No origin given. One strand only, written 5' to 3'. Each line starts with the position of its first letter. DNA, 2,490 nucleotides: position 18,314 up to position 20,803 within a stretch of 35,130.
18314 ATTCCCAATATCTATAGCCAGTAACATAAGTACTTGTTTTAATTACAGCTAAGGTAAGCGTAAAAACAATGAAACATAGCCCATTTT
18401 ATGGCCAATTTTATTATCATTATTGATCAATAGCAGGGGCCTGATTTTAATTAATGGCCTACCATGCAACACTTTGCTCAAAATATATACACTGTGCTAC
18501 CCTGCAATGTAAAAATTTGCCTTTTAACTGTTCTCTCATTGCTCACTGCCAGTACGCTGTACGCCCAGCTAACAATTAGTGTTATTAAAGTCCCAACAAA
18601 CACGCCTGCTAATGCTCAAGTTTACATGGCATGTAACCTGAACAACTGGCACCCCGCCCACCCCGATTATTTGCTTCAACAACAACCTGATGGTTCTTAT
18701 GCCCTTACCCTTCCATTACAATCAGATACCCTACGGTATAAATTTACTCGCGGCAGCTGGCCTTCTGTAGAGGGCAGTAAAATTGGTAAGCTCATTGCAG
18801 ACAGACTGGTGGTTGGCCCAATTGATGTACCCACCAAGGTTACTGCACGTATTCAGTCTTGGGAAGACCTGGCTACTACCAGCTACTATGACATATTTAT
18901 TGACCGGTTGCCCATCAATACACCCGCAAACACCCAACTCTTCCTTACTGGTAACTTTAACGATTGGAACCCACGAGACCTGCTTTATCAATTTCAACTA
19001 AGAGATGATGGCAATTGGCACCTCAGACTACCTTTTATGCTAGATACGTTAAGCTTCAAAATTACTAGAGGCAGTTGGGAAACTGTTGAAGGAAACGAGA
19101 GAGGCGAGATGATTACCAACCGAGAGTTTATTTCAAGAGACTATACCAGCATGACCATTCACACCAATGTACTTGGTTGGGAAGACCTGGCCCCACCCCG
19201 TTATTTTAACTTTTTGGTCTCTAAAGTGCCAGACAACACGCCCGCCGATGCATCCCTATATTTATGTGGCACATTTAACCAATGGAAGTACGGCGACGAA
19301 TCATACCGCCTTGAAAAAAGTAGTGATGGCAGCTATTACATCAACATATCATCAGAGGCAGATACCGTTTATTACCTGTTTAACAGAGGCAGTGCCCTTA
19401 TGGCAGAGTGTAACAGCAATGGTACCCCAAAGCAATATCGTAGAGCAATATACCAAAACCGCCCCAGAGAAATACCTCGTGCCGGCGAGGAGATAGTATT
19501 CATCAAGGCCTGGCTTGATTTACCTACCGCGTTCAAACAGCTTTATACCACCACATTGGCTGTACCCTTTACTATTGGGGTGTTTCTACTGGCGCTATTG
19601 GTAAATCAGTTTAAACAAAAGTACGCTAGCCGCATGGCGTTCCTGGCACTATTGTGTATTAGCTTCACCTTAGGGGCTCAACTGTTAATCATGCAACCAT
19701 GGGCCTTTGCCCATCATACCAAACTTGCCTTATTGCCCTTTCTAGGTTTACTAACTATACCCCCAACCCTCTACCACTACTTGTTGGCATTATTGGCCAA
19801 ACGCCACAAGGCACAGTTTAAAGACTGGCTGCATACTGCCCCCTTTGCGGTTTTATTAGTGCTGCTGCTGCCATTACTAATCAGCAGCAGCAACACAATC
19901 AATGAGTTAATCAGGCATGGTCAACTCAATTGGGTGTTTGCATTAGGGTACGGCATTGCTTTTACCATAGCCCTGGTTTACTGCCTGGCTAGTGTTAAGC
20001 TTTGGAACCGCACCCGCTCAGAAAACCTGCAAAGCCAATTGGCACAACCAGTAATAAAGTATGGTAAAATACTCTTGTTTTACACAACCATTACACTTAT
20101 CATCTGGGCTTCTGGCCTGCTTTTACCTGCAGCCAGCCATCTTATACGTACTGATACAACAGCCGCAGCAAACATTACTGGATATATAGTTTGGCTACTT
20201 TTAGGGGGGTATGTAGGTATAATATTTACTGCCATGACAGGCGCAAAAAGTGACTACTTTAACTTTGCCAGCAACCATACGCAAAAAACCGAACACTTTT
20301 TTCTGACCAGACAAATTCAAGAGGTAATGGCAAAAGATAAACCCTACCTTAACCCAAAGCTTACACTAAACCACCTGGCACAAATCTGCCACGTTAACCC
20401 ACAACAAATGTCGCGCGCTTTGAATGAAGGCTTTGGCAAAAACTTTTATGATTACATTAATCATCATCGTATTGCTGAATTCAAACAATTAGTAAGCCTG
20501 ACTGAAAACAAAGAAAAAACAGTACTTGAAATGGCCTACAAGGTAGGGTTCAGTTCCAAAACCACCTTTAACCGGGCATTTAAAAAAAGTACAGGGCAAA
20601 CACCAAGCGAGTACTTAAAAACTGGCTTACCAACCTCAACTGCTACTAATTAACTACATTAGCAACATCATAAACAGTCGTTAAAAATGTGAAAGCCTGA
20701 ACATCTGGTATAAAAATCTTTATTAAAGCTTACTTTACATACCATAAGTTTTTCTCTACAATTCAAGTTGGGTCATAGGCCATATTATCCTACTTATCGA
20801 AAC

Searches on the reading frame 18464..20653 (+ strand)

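Call 12: search_protein_families(library=pfam, proteins=[window:18464-20653:+], max_evalue=0.001)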
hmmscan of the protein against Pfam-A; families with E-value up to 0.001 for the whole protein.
window:18464-20653:+ (729 aa): 2 families
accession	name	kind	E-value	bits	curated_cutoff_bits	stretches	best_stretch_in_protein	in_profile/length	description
PF12833.13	HTH_18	-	2.8e-18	66.4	33.6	1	638-719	1-79/80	Helix-turn-helix domain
PF00165.29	HTH_AraC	-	1.6e-12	47.7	26.6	1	683-719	7-42/42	Bacterial regulatory helix-turn-helix proteins, AraC family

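Call 35: search_protein_families(library=ncbifam, proteins=[window:18464-20650:+], max_evalue=1)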
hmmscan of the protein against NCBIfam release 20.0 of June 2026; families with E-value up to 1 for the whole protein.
window:18464-20650:+ (729 aa): 27 families (the best 25 are shown)
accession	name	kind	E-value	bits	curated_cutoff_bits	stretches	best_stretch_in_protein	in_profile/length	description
NF047455.1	TF_Staph_AryK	equivalog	1.8e-12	46.4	850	1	626-719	167-257/759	transcriptional regulator AryK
NF049932.1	TranspRegBtr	equivalog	5.7e-10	38.3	900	1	630-719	178-264/531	bacillibactin transport transcriptional regulator Btr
NF007860.0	PRK10572.1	equivalog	2e-09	36.7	208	1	610-719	177-283/292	arabinose operon transcriptional regulator AraC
TIGR04094.1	adjacent_YSIRK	equivalog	2.7e-09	36.5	200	1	616-717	285-382/383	YSIRK-targeted surface antigen transcriptional regulator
NF007243.0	PRK09685.1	equivalog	1.2e-08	34.8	199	1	617-719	199-300/303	transcriptional regulator FeaR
NF049968.1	QhpR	equivalog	1.6e-08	34.1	250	1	632-717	202-283/284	AraC-like transcriptional regulator QhpR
NF007693.0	PRK10371.1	equivalog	9.2e-08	31.6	253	1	614-720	199-299/309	transcriptional regulator MelR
NF006902.0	PRK09393.1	equivalog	2.9e-07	30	425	1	617-719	221-320/327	transcriptional regulator FtrA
NF007633.0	PRK10296.1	equivalog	2.4e-06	27.3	264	1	634-719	191-273/280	transcriptional regulator ChbR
NF047788.1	TransRegPocR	equivalog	3.6e-06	26.5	500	1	628-719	201-289/296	transcriptional regulator PocR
NF012228.1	RobA_TF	equivalog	6.7e-06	25.8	380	1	629-719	16-103/286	MDR efflux pump AcrAB transcriptional activator RobA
NF052534.1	RzbtTranRegRhrA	equivalog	3.7e-05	23.1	500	1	638-719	230-309/312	rhizobactin biosynthesis transcriptional regulator RhrA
NF007584.0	PRK10219.1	equivalog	3.8e-05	24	174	1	648-718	37-104/107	superoxide response transcriptional regulator SoxS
NF011701.0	PRK15121.1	equivalog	4.9e-05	23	426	1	628-719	17-105/289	MDR efflux pump AcrAB transcriptional activator RobA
NF050186.1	TransRegGliRPseudo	equivalog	0.00028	20.4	570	1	682-718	298-334/338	AraC family transcriptional regulator GliR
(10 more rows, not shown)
